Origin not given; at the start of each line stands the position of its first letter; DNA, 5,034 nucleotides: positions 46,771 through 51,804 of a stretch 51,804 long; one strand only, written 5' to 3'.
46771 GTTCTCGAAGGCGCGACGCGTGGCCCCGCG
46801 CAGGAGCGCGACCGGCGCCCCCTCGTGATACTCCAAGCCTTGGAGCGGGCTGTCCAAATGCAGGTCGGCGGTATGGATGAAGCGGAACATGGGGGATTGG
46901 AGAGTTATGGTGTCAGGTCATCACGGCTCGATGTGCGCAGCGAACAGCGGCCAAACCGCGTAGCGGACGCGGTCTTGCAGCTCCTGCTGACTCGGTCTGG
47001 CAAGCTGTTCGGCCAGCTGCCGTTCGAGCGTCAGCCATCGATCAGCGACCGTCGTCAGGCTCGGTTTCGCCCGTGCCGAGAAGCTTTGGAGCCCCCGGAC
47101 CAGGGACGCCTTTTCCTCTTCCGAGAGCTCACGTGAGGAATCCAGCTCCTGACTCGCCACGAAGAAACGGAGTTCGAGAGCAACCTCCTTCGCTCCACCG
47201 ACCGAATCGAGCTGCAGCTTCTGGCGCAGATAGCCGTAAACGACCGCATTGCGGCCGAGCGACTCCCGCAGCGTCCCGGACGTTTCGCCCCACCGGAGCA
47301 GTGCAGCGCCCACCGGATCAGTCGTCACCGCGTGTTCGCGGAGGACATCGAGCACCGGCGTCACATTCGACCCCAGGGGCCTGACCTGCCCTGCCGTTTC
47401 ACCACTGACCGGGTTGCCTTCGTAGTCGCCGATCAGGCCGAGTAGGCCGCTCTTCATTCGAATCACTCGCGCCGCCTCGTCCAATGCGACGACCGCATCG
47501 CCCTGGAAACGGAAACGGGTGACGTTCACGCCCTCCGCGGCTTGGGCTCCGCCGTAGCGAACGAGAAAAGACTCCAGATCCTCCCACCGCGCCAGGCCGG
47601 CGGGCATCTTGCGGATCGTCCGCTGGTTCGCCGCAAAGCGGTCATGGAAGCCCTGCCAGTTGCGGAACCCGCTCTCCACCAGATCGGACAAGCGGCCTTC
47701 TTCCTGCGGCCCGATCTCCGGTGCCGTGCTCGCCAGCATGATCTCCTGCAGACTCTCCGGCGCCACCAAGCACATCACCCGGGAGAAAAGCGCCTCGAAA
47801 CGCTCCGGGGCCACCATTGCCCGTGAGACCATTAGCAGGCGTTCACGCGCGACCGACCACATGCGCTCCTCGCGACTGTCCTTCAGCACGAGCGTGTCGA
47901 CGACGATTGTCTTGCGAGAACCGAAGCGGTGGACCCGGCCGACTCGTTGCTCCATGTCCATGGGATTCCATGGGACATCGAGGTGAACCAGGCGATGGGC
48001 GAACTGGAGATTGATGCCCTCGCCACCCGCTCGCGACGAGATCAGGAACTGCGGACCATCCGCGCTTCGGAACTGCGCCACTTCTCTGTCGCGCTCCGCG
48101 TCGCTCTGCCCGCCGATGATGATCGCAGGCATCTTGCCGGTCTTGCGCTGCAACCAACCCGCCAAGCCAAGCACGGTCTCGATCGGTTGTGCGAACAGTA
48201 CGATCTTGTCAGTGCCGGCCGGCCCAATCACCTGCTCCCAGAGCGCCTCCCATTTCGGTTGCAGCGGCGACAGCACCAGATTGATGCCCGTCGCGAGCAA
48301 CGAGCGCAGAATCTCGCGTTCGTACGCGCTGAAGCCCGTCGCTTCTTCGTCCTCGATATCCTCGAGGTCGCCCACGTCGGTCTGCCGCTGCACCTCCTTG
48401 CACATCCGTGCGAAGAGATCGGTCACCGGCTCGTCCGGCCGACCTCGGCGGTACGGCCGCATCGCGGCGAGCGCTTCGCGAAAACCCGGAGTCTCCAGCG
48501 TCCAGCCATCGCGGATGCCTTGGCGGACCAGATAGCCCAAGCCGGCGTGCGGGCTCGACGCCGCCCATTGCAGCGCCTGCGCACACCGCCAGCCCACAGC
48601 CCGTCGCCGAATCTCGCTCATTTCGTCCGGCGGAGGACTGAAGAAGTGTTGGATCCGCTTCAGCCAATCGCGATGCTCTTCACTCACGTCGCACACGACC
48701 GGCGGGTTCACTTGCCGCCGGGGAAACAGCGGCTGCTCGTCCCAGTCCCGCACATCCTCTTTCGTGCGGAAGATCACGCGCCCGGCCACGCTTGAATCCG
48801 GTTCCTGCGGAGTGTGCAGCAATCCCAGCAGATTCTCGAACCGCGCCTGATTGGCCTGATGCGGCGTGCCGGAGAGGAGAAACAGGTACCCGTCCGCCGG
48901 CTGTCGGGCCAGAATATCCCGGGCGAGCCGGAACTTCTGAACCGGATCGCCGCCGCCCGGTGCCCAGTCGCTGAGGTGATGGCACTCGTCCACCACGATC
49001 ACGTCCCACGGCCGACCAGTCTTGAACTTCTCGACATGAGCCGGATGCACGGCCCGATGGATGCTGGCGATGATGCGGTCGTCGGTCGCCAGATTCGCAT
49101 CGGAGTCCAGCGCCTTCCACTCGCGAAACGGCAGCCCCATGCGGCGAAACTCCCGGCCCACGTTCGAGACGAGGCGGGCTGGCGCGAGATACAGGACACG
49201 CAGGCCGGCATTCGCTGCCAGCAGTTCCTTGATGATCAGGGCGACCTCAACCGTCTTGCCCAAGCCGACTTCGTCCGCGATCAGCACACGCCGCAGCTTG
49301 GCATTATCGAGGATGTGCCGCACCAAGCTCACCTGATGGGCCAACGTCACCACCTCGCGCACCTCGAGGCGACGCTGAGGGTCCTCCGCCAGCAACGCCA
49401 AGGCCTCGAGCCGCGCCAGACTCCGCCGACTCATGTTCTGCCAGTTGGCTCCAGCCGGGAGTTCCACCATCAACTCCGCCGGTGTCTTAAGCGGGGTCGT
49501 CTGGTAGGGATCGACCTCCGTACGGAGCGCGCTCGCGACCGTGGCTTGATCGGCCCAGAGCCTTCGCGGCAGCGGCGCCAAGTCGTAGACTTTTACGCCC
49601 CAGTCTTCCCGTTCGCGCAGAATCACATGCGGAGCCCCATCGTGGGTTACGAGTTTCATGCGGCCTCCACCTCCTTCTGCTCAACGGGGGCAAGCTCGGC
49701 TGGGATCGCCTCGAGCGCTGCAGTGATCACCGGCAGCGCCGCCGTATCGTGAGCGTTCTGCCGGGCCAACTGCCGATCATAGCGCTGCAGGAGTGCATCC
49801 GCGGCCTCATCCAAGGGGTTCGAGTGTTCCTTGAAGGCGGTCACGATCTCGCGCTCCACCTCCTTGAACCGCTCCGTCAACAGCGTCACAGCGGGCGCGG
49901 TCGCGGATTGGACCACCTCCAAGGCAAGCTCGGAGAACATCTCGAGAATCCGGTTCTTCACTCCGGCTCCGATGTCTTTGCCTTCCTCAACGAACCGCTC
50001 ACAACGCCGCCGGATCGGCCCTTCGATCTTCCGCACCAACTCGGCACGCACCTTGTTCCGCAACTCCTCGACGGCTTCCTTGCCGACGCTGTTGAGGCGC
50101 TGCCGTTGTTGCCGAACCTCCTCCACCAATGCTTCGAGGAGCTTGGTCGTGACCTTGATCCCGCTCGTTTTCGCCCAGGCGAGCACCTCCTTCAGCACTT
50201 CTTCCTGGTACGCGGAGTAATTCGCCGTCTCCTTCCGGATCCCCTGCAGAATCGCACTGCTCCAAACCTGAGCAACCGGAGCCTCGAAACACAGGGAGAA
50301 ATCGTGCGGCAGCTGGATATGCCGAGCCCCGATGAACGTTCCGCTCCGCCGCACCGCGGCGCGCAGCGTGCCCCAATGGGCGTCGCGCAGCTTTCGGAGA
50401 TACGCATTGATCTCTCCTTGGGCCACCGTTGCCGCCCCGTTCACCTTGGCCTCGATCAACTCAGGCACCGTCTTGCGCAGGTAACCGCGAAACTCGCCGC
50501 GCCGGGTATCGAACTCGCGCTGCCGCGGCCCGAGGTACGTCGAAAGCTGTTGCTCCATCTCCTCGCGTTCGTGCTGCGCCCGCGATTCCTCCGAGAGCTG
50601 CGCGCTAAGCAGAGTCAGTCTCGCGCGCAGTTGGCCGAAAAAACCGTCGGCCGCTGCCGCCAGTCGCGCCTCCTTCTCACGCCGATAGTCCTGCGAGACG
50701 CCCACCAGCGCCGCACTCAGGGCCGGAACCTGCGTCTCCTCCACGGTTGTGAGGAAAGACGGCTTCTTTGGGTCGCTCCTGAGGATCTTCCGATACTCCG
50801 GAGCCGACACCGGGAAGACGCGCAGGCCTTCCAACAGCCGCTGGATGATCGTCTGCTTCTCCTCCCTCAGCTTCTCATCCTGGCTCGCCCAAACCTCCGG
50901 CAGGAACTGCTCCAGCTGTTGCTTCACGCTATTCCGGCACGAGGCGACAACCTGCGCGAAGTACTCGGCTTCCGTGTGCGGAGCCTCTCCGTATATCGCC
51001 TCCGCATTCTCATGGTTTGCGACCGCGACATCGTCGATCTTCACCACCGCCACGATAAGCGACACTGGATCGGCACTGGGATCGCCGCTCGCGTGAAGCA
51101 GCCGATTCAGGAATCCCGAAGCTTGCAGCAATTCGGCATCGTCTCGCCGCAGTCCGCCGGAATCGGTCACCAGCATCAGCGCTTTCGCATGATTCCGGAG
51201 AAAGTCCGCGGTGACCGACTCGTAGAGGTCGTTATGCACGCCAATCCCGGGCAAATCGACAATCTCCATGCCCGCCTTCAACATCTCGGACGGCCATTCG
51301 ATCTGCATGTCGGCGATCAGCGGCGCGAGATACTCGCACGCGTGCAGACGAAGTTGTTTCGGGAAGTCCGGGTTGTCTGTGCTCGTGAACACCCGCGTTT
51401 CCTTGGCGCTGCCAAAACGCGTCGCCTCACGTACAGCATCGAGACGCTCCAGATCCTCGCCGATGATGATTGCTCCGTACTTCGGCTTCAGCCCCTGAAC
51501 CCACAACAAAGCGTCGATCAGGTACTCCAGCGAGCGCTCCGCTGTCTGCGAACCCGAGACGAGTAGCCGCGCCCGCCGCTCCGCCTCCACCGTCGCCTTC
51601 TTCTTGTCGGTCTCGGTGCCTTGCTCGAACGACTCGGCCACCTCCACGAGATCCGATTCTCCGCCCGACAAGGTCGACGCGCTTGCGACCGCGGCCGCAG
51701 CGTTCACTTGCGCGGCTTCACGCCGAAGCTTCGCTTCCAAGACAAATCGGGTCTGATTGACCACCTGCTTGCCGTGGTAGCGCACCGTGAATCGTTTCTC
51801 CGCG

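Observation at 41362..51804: Five-gene minus-strand operon (dynamin-like / SNF2 helicase / Mre11-like nuclease / Rad50-like ATPase / HNH nuclease): candidate undescribed DNA-targeting defence or repair system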

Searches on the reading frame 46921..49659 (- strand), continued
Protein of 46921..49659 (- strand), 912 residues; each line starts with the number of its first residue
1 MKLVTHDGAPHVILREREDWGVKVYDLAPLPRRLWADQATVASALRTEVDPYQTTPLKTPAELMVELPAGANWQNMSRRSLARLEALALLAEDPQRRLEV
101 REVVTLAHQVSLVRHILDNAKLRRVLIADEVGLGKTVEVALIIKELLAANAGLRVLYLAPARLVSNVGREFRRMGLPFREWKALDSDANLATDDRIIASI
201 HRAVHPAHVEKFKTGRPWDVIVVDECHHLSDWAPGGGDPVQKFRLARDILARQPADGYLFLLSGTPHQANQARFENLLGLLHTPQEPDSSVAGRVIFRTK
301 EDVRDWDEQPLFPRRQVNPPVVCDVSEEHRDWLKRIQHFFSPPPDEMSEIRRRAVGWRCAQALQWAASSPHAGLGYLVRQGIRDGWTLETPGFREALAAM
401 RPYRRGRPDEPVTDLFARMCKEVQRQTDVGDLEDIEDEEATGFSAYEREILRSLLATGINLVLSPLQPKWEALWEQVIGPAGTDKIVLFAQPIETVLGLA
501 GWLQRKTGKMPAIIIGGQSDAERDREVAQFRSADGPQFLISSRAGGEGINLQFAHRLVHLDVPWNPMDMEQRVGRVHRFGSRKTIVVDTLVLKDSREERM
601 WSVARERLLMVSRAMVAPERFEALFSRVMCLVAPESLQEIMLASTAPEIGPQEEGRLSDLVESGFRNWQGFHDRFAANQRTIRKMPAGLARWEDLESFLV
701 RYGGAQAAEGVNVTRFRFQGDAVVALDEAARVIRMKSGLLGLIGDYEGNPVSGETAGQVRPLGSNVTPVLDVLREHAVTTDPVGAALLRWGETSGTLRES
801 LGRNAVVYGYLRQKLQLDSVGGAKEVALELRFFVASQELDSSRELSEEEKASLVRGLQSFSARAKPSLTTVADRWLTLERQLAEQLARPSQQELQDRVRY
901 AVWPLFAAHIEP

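Call 112: predict_structure(protein=window:46924-49659:-)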
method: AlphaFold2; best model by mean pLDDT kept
length: 912 residues; sequences in the alignment: 1
mean_pLDDT: 38.5   pTM: 0.26
mean pLDDT of the five models: 38.5, 32.3, 30.4, 30.1, 28.4
residues with pLDDT >= 90: 0; 70-90: 0; 50-70: 79; < 50: 833
segments of 3 or more residues with pLDDT < 50: 1-146, 149-156, 158-171, 173-358, 363-368, 381-385, 401-406, 427-430, 456-512, 516-912
pLDDT, mean of each block of 10 residues (from residue 1): 33 32 32 35 31 31 32 36 38 35 34 39 44 43 49 46 46 45 34 27 28 37 37 33 38 37 35 39 34 34 31 31 36 39 41 46 48 53 50 57 51 59 50 57 63 47 35 37 42 45 46 45 41 39 35 33 29 26 29 31 31 31 33 38 40 44 40 35 32 36 33 26 30 32 33 34 33 38 41 39 40 40 40 38 40 37 37 43 43 41 36 28
secondary structure, 60 per line:
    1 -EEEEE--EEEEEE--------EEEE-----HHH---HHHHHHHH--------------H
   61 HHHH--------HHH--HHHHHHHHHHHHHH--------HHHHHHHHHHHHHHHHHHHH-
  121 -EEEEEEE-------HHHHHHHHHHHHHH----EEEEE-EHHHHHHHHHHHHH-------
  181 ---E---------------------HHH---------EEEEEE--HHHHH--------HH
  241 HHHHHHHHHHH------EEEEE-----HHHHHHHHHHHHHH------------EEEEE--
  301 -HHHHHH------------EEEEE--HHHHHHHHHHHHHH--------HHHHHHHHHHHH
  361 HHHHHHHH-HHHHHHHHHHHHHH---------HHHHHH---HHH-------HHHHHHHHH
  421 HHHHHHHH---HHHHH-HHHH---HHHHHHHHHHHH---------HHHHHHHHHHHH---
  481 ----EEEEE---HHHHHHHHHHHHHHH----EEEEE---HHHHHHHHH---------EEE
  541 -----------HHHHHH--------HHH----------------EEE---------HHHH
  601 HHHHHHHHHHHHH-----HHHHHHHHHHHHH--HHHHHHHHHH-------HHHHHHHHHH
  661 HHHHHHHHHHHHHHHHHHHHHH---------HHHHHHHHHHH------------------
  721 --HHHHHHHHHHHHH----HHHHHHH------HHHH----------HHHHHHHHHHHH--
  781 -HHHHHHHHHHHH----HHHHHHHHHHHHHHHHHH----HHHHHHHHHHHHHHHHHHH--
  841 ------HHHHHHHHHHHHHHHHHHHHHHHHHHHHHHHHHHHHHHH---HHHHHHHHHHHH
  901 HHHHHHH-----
elements in order (helices of 4 or more, strands of 3 or more residues): E2-6 E9-14 E23-26 H38-45 H60-64 H78-91 H100-119 E122-128 H136-149 E154-158 H161-173 E218-223 H226-230 H239-251 E258-262 H268-281 E294-298 H302-307 E320-324 H327-340 H349-368 H370-383 H393-398 H412-428 H432-436 H438-441 H445-456 H466-477 E485-489 H493-507 E512-516 H520-528 E538-540 H552-557 E585-587 H597-613 H619-631 H634-643 H651-682 H692-702 H723-735 H740-746 H753-756 H767-778 H782-793 H798-815 H820-838 H847-885 H889-907

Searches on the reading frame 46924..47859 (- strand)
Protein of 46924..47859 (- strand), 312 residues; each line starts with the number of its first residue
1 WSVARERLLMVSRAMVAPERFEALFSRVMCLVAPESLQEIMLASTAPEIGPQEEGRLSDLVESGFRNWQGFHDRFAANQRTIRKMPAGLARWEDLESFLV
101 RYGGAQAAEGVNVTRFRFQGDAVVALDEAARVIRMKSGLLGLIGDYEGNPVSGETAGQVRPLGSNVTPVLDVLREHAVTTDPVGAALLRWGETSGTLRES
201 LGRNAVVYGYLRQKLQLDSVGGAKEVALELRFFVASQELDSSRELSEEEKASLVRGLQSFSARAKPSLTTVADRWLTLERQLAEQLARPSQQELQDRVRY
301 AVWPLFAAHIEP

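Call 121: search_solved_structures(query=A7, max_evalue=5)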
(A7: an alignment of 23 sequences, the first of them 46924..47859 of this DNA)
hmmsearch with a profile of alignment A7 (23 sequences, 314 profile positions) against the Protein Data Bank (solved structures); distinct sequences matched with E-value up to 5: 25.
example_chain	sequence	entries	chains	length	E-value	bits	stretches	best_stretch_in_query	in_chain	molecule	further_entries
1lpe_A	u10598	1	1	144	0.081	15.3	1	215-294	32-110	APOLIPOPROTEIN E3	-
1bz4_A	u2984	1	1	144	0.081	15.3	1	215-294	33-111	PROTEIN (APOLIPOPROTEIN E)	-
1le2_A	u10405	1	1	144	0.082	15.3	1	215-294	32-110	APOLIPOPROTEIN E2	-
7uvj_A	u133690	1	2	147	0.088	15.2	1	215-298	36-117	Apolipoprotein E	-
1or2_A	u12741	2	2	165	0.11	14.9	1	215-294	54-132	APOLIPOPROTEIN E | PROTEIN (APOLIPOPROTEIN E)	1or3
1nfo_A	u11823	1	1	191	0.13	14.6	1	215-294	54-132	APOLIPOPROTEIN E2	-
1ea8_A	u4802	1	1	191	0.14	14.5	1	215-294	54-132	APOLIPOPROTEIN E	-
2kc3_A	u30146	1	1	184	0.15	14.4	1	215-294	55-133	Apolipoprotein E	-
1h7i_A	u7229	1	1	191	0.16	14.4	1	215-294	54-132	APOLIPOPROTEIN E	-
6iwb_A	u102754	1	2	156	0.16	14.4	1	216-294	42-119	Apolipoprotein E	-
1nfn_A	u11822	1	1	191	0.16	14.3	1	215-294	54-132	APOLIPOPROTEIN E3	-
8grx_A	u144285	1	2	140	0.16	14.3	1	215-294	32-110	Apolipoprotein E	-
1le4_A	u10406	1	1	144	0.17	14.2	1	215-294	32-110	APOLIPOPROTEIN E4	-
7fcs_A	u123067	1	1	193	0.2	14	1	215-294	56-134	Apolipoprotein E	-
1gs9_A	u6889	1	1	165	0.24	13.8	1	215-294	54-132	APOLIPOPROTEIN E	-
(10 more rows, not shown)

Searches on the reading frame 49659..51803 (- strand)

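Call 5: search_protein_families(library=pfam, proteins=[window:49659-51803:-], max_evalue=0.01)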
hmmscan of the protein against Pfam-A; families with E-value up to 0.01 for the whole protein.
window:49659-51803:- (715 aa): 2 families
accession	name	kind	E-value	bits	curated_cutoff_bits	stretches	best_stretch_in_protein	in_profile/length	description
PF00350.29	Dynamin_N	-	5.2e-05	23.8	27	1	17-215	31-138/168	Dynamin family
PF08822.17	DUF1804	-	0.0047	17.3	29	0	474-587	47-163/164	Protein of unknown function (DUF1804)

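Call 6: search_protein_families(library=padloc, proteins=[window:49659-51803:-], max_evalue=0.01)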
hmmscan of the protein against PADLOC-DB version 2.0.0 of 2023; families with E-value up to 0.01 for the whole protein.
window:49659-51803:- (715 aa): 1 family
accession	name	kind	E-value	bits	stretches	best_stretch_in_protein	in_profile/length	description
PDLC03841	LeoBC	-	0.00079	16.7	0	545-666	320-436/601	-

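Call 7: search_protein_families(library=ncbifam, proteins=[window:49659-51803:-], max_evalue=0.01)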
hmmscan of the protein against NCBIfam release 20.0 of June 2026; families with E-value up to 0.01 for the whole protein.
window:49659-51803:- (715 aa): 0 families
